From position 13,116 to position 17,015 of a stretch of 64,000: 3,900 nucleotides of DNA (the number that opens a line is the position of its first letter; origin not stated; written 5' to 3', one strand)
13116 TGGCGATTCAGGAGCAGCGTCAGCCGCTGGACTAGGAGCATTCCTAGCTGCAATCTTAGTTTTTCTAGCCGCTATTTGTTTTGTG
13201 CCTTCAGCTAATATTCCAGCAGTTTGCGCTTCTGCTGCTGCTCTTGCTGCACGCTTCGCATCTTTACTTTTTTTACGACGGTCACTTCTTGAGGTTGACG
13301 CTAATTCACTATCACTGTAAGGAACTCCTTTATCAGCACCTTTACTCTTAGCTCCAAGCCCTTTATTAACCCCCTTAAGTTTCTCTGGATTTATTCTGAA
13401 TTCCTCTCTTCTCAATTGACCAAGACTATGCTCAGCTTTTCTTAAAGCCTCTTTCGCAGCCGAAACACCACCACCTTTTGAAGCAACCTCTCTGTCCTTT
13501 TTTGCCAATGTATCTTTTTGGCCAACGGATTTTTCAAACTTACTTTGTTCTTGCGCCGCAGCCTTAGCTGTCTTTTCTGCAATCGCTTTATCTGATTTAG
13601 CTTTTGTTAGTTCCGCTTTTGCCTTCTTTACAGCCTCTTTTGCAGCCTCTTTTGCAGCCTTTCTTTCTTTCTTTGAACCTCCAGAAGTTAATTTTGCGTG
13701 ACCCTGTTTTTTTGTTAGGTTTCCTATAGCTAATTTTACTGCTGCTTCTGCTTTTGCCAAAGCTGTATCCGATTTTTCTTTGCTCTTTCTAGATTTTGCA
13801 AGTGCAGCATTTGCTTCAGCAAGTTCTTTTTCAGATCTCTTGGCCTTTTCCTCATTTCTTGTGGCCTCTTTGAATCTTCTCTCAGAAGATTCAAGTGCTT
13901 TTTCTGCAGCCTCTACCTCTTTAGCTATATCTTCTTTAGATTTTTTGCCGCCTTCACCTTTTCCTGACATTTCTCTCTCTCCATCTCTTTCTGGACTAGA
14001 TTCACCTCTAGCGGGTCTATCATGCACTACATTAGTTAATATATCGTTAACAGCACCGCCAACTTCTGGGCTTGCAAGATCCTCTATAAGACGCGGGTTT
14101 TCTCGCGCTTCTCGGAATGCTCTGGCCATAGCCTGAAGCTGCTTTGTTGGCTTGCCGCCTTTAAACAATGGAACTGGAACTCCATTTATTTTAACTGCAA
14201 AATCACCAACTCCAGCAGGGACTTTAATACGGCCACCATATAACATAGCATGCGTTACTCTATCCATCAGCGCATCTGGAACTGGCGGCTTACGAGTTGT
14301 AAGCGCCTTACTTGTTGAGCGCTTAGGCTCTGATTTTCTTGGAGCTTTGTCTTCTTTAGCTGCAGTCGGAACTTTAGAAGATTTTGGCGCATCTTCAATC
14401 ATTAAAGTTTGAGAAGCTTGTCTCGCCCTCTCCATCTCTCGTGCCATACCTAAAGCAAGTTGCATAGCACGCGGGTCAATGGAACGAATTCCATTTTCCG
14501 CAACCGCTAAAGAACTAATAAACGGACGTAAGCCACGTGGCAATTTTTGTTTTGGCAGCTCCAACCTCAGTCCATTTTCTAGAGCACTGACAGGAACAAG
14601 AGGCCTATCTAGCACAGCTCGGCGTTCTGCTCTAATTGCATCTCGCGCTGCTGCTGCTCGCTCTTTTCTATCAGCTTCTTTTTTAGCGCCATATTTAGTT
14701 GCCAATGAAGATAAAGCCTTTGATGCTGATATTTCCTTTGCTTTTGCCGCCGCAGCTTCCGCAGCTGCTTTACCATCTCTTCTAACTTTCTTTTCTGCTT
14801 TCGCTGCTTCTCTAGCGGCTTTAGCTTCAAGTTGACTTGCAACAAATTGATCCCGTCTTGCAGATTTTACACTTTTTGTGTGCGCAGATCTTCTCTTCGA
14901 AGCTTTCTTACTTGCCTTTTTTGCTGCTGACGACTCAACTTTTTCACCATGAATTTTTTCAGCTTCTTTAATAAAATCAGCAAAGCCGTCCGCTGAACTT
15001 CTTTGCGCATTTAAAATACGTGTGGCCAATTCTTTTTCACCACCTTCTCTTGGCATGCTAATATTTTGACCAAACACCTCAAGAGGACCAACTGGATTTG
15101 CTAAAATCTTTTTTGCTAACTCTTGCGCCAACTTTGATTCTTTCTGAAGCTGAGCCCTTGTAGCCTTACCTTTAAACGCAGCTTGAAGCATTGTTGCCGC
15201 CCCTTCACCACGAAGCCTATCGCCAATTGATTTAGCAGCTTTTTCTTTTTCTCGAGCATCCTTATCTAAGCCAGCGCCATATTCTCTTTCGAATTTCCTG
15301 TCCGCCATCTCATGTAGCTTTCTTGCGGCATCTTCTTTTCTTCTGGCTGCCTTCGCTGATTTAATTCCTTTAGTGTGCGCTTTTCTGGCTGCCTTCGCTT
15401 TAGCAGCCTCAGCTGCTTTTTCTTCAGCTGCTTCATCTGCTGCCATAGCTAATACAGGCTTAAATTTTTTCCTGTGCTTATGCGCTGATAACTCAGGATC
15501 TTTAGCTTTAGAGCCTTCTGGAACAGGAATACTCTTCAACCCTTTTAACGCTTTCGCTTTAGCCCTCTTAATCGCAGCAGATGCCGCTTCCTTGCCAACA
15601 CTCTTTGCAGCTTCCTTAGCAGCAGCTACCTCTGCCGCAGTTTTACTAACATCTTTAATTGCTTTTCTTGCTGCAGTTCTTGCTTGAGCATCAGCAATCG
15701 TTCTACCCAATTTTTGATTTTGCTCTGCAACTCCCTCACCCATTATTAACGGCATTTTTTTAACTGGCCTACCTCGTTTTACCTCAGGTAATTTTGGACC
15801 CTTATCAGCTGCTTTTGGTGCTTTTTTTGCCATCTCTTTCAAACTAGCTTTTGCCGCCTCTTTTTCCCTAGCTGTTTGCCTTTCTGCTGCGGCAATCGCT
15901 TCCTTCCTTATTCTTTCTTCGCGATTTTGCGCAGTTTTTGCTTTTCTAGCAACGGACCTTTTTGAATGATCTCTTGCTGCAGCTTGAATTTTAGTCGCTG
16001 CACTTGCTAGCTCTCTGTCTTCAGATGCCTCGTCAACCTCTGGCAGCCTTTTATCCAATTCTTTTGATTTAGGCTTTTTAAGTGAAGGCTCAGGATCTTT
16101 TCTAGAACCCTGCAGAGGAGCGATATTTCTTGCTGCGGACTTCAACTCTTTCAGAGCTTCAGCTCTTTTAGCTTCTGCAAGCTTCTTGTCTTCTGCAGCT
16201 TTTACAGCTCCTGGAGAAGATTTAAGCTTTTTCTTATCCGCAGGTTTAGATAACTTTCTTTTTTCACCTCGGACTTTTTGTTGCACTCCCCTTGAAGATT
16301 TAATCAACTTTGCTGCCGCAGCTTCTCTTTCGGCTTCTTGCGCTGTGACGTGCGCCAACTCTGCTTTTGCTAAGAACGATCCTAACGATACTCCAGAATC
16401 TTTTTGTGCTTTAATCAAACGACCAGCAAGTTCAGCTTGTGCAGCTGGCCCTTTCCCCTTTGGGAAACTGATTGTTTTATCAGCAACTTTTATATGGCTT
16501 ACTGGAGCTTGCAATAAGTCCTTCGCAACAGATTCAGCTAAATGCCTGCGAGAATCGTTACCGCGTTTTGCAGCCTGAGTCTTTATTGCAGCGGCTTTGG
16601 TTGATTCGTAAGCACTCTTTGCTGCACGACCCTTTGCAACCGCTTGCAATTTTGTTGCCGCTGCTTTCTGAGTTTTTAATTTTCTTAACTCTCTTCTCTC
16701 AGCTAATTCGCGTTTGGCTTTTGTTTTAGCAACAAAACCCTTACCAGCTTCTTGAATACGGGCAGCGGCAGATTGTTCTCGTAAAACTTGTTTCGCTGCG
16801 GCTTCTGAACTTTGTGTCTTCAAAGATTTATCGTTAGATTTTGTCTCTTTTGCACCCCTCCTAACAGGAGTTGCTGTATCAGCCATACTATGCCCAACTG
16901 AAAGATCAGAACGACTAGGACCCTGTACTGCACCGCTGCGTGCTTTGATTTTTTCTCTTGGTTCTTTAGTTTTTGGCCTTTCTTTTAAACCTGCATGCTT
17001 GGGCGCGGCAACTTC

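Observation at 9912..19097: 3061-aa low-complexity giant gene forming a GC-rich island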

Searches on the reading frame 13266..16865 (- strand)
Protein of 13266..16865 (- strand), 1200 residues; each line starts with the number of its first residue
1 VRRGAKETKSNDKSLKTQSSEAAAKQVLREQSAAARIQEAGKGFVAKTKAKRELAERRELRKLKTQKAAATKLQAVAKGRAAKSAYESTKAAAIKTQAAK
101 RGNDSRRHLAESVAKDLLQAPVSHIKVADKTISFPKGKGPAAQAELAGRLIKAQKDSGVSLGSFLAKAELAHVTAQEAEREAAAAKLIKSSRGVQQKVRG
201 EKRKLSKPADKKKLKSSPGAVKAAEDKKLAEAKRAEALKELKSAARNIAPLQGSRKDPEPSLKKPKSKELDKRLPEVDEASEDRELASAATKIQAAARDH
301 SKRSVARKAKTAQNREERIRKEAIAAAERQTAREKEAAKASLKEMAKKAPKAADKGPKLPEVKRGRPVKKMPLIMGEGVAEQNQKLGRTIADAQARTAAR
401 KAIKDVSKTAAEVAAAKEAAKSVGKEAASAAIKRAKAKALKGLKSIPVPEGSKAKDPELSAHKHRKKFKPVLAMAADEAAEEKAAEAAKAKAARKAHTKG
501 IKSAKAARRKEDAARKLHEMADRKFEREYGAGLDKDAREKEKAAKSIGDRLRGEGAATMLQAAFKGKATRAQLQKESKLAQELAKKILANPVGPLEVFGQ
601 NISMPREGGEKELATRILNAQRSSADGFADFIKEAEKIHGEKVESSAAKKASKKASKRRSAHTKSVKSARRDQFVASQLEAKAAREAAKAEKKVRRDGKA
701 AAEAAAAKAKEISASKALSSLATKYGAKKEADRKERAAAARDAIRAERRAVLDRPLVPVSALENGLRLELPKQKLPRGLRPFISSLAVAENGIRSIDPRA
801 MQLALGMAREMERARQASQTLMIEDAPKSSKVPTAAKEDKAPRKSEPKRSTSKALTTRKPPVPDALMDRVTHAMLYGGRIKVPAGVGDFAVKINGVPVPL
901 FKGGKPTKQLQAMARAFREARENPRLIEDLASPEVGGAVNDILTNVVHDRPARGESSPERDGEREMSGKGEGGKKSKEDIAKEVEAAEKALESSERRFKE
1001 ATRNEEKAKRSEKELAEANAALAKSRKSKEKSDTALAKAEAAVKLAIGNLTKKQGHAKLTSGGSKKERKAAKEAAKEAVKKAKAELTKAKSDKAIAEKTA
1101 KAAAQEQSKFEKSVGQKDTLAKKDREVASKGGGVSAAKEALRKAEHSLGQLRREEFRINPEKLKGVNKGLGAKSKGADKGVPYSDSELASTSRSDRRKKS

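Call 73: predict_structure(protein=window:13266-16865:-)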
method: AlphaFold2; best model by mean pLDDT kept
length: 1200 residues; sequences in the alignment: 1
mean_pLDDT: 51.7   pTM: 0.25
mean pLDDT of the five models: 51.7, 50.6, 50.4, 47.4, 45.2
residues with pLDDT >= 90: 0; 70-90: 228; 50-70: 341; < 50: 631
segments of 3 or more residues with pLDDT < 50: 1-21, 37-41, 105-110, 112-114, 116-144, 153-167, 188-223, 244-283, 348-379, 381-383, 452-456, 529-534, 550-570, 586-628, 636-652, 695-698, 700-731, 752-799, 816-863, 865-870, 872-889, 891-897, 925-977, 1054-1063, 1110-1112, 1114-1141, 1144-1146, 1148-1200
pLDDT, mean of each block of 10 residues (from residue 1): 32 36 56 53 58 72 73 72 65 55 46 45 37 39 48 47 47 60 56 41 38 36 52 66 46 31 33 38 53 65 71 79 80 77 55 35 32 38 61 72 73 70 62 73 61 47 53 64 61 54 65 75 60 49 56 41 41 58 50 34 32 43 45 48 40 55 69 73 65 46 40 40 43 58 64 40 32 39 35 37 59 48 32 30 32 32 40 38 43 45 59 58 45 44 36 31 34 48 77 76 74 73 67 75 77 48 60 78 82 77 61 43 40 39 48 38 37 31 28 36
secondary structure, 60 per line:
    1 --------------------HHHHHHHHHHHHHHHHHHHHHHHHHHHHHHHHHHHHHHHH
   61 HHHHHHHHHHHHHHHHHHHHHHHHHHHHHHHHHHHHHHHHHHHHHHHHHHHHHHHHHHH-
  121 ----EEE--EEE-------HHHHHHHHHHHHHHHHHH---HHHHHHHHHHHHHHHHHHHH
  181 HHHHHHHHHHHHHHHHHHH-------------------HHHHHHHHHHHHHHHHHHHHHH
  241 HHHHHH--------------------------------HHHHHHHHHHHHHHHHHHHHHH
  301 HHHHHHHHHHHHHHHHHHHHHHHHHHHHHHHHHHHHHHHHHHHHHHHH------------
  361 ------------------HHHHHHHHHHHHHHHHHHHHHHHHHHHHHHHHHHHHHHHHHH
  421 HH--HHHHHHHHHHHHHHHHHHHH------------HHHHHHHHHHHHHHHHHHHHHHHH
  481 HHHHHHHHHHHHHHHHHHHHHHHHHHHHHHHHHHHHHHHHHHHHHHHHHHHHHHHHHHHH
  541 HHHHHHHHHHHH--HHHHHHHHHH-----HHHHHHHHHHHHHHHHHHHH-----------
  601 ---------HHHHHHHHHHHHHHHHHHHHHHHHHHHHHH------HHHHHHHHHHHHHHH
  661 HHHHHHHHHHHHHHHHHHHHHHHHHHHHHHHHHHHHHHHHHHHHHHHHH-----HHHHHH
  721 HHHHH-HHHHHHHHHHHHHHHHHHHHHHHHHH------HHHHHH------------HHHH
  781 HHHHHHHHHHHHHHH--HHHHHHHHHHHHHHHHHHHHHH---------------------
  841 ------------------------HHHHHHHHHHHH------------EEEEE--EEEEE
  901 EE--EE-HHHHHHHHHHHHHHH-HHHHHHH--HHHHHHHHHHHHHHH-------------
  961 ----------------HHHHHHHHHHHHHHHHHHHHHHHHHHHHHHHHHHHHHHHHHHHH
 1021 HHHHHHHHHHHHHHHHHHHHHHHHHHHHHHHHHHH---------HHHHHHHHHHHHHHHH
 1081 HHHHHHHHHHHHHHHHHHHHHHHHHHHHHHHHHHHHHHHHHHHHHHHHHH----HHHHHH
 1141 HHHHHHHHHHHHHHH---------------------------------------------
elements in order (helices of 4 or more, strands of 3 or more residues): H21-119 E125-127 E130-132 H140-157 H161-199 H219-246 H279-348 H379-422 H425-444 H457-552 H555-564 H570-589 H610-639 H646-709 H715-725 H727-752 H759-764 H777-795 H798-819 H865-876 E889-893 E896-902 H908-922 H924-930 H933-947 H977-1055 H1065-1130 H1135-1155
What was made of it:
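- The motifs lie in predicted helices (call 73). The protein has long rod-like helices and hinges (call 73).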

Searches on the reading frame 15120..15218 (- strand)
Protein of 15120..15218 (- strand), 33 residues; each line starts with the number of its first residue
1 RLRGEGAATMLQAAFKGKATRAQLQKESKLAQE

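Call 51: search_protein_families(library=pfam, proteins=[window:15120-15218:-], max_evalue=10)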
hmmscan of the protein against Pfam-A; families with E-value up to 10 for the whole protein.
seq(33 aa): 1 family
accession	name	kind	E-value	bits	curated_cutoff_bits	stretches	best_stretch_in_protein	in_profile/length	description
PF00612.33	IQ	-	0.043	14.1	20.3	1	7-24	3-20/21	IQ calmodulin-binding motif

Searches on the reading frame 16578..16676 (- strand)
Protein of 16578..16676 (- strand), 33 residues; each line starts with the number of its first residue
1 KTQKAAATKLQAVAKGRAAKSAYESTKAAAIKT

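Call 51: search_protein_families(library=pfam, proteins=[window:16578-16676:-], max_evalue=10)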
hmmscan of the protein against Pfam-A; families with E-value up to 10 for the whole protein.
seq(33 aa): 1 family
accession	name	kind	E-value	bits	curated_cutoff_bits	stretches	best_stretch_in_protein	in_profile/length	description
PF00612.33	IQ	-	0.036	14.3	20.3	1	5-23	2-20/21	IQ calmodulin-binding motif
